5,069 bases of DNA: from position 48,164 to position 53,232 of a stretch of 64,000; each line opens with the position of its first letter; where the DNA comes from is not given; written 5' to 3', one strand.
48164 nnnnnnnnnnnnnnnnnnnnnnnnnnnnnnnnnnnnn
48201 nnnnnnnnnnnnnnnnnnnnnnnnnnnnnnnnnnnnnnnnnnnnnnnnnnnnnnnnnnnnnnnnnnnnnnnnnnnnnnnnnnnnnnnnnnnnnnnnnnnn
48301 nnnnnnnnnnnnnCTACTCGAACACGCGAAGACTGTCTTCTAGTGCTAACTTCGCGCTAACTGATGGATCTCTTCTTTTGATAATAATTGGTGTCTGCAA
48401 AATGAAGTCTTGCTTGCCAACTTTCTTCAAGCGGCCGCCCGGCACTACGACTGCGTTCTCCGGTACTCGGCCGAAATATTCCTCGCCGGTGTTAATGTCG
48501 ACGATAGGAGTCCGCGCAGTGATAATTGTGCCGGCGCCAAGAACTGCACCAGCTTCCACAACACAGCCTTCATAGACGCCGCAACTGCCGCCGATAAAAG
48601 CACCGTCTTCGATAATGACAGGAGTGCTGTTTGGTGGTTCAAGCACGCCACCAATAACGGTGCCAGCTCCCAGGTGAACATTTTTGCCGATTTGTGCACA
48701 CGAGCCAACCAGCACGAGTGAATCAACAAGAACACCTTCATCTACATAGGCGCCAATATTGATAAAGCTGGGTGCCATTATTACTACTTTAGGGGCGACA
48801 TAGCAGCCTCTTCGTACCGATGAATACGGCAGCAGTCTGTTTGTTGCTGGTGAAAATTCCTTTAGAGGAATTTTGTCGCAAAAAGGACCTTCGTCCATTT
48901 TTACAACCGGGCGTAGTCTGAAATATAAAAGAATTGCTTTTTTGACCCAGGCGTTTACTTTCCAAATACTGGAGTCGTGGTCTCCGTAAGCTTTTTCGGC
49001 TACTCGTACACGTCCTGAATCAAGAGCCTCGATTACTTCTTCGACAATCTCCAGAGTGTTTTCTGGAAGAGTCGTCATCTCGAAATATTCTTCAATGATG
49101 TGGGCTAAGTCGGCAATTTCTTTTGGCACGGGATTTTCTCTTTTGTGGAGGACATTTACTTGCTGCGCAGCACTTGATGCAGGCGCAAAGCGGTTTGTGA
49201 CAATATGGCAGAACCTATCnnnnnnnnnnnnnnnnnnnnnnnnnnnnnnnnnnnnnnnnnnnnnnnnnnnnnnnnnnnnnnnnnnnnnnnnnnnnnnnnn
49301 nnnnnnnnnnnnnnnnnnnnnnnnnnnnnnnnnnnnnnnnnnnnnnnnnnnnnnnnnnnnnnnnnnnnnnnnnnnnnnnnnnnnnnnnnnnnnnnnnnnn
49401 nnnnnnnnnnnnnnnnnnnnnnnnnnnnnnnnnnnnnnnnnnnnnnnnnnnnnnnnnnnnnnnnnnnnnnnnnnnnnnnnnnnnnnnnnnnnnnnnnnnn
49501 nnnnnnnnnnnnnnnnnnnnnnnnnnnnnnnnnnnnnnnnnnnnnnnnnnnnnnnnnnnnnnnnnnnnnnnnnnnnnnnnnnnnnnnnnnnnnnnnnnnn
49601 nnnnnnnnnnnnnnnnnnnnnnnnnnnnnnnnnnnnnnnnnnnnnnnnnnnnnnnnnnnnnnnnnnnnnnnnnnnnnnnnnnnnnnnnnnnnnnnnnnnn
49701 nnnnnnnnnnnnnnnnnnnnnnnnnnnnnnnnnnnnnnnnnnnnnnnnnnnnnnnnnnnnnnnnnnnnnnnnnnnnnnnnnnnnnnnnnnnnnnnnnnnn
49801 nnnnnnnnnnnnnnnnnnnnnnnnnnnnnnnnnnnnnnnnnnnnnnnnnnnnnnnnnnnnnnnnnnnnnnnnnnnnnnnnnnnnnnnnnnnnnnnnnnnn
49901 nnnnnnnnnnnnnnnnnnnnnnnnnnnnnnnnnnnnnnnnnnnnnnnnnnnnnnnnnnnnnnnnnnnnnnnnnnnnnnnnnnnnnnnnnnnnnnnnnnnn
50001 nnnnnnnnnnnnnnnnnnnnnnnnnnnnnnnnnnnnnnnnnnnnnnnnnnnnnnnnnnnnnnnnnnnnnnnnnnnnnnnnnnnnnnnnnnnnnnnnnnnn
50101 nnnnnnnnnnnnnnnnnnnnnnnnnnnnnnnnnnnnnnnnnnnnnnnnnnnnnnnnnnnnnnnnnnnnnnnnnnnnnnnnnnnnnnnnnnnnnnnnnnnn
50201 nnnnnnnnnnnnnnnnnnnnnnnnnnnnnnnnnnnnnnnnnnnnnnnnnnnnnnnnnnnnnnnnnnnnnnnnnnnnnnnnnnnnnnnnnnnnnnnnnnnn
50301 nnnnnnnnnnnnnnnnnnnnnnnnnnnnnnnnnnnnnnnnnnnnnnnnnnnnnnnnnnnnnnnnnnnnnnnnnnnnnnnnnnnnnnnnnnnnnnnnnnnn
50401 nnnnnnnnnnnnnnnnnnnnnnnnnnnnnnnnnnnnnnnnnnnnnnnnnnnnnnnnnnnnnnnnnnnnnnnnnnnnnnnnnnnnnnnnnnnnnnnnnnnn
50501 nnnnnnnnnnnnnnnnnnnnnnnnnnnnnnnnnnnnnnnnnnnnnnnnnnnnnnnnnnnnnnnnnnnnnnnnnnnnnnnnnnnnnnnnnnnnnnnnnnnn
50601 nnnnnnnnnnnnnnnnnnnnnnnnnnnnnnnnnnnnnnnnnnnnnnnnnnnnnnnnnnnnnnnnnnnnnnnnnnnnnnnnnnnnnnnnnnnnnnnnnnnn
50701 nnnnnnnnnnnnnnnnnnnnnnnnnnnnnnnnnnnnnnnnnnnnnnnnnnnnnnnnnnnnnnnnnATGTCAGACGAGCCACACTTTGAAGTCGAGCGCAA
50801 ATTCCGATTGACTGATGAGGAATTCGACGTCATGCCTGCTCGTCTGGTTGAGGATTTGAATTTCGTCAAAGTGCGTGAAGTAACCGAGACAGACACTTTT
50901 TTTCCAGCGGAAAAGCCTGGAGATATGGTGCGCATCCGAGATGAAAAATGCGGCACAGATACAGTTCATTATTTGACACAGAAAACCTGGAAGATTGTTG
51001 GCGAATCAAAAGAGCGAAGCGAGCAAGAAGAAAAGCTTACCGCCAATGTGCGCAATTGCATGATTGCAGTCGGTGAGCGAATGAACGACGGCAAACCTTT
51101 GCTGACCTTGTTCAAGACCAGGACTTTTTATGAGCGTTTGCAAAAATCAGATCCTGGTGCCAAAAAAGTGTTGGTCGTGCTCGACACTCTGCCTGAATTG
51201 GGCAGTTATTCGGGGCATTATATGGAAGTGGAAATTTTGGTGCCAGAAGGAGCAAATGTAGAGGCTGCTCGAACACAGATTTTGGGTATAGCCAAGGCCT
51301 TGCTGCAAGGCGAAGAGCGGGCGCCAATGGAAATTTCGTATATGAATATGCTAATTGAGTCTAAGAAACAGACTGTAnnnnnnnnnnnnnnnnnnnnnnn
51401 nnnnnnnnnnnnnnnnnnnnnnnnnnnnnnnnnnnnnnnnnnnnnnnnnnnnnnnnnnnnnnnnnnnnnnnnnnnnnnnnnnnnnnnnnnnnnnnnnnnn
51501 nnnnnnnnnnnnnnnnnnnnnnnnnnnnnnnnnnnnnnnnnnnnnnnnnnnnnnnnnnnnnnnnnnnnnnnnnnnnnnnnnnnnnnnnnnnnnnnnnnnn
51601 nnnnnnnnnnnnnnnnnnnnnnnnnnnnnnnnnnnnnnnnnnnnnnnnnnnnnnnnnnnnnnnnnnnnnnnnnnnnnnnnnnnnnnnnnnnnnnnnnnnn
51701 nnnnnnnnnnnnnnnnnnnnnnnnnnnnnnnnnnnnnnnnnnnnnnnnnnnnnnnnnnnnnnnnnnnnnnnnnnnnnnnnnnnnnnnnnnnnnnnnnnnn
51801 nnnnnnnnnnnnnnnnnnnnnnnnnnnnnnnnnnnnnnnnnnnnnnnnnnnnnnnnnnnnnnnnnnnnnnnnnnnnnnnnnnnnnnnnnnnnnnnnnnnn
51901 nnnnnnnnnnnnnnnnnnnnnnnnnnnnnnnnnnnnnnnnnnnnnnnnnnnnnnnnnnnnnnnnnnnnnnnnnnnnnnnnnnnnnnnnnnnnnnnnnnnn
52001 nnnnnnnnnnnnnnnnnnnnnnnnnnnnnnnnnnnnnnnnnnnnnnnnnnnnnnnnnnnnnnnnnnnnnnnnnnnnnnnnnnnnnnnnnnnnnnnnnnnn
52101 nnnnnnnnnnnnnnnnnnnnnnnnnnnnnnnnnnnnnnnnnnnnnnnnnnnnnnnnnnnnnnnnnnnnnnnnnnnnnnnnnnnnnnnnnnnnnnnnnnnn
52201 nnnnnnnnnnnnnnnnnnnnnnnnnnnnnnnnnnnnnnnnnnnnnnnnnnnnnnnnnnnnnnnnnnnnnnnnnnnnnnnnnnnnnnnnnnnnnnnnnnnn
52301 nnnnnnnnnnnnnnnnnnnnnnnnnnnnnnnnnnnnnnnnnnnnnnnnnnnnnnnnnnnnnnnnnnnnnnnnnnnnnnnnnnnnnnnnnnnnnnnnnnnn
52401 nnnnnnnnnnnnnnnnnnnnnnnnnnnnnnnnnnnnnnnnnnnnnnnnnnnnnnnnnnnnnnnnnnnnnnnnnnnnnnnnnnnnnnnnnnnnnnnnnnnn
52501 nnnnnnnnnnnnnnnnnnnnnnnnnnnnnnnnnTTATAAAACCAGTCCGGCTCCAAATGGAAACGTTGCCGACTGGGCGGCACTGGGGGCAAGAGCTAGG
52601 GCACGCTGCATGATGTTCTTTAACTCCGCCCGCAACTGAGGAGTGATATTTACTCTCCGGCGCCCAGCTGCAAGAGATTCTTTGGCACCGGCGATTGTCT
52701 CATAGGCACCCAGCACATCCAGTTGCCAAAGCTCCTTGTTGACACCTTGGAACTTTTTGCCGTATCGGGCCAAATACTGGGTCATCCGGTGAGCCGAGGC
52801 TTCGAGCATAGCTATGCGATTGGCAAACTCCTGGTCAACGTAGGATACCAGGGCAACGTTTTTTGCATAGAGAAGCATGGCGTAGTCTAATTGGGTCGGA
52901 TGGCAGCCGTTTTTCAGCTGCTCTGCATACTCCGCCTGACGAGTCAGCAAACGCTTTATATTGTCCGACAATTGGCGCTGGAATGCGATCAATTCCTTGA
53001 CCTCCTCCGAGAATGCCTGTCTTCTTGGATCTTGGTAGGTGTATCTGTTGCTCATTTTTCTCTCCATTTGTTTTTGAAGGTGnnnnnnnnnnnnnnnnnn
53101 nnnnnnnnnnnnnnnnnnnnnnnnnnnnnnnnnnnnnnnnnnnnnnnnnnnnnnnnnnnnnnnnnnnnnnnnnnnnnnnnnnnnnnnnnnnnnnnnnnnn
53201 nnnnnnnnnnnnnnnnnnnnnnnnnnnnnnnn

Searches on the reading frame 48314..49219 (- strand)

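Call 110: search_protein_families(library=pfam, proteins=[window:48314-49219:-], max_evalue=0.001)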
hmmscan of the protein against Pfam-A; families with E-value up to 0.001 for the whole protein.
window:48314-49219:- (301 aa): 4 families
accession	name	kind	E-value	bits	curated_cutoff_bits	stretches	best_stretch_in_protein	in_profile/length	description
PF14805.11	THDPS_N_2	-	4e-19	69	25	1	38-102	2-67/67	Tetrahydrodipicolinate N-succinyltransferase N-terminal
PF00132.30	Hexapep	-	6.4e-14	51.4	27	2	201-234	2-35/36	Bacterial transferase hexapeptide (six repeats)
PF14602.12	Hexapep_2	-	5.6e-09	36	27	1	200-235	1-34/34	Hexapeptide repeat of succinyl-transferase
PF25084.1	LbH_EIF2B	-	0.00023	21.6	54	0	133-190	39-94/105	EIF2B subunit epsilon LbH domain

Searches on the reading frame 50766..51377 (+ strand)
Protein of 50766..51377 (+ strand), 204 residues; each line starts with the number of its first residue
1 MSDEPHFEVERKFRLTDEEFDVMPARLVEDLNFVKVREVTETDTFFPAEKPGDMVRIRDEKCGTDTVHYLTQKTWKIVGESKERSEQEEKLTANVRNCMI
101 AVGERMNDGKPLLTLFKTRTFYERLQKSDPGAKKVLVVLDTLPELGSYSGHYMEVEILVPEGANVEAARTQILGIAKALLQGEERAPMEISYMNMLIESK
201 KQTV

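Call 3: search_protein_families(library=pfam, proteins=[window:50766-51377:+], max_evalue=0.1)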
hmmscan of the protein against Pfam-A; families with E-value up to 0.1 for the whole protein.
window:50766-51377:+ (204 aa): 2 families
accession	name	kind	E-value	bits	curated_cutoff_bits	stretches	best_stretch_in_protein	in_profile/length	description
PF01928.26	CYTH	-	1.7e-13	51.2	23.2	1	7-184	2-172/179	CYTH domain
PF08372.16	PRT_C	-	0.046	14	28.1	0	17-87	20-84/156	Plant phosphoribosyltransferase C-terminal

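Call 6: search_protein_families(library=padloc, proteins=[window:50766-51377:+], max_evalue=0.1)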
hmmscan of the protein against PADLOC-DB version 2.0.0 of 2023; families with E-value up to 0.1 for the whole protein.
window:50766-51377:+ (204 aa): 0 families

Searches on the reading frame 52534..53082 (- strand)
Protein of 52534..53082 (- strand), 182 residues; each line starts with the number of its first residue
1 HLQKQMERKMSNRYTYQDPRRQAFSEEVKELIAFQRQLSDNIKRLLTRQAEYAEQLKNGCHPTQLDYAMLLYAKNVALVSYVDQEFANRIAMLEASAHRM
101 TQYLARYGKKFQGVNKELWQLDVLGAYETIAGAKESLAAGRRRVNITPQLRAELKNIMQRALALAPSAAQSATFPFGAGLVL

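Call 3: search_protein_families(library=pfam, proteins=[window:52534-53082:-], max_evalue=0.1)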
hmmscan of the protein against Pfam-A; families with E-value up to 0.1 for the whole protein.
window:52534-53082:- (182 aa): 2 families
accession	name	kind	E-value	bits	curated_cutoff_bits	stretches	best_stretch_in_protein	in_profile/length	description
PF04336.18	ACP_PD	-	0.0034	17.9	27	1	94-159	102-167/183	Acyl carrier protein phosphodiesterase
PF16740.10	SKA2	-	0.051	13.8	30.1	1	20-64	53-97/110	Spindle and kinetochore-associated protein 2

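Call 6: search_protein_families(library=padloc, proteins=[window:52534-53082:-], max_evalue=0.1)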
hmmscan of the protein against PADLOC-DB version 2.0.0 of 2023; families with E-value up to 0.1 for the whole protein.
window:52534-53082:- (182 aa): 0 families

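Call 7: search_protein_families(library=phrogs, proteins=[window:52534-53082:-], max_evalue=0.1)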
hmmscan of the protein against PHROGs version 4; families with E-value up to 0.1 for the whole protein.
window:52534-53082:- (182 aa): 1 family
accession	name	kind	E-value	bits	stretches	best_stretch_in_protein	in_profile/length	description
phrog_13293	-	unknown function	0.077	14.4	0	68-106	44-82/98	-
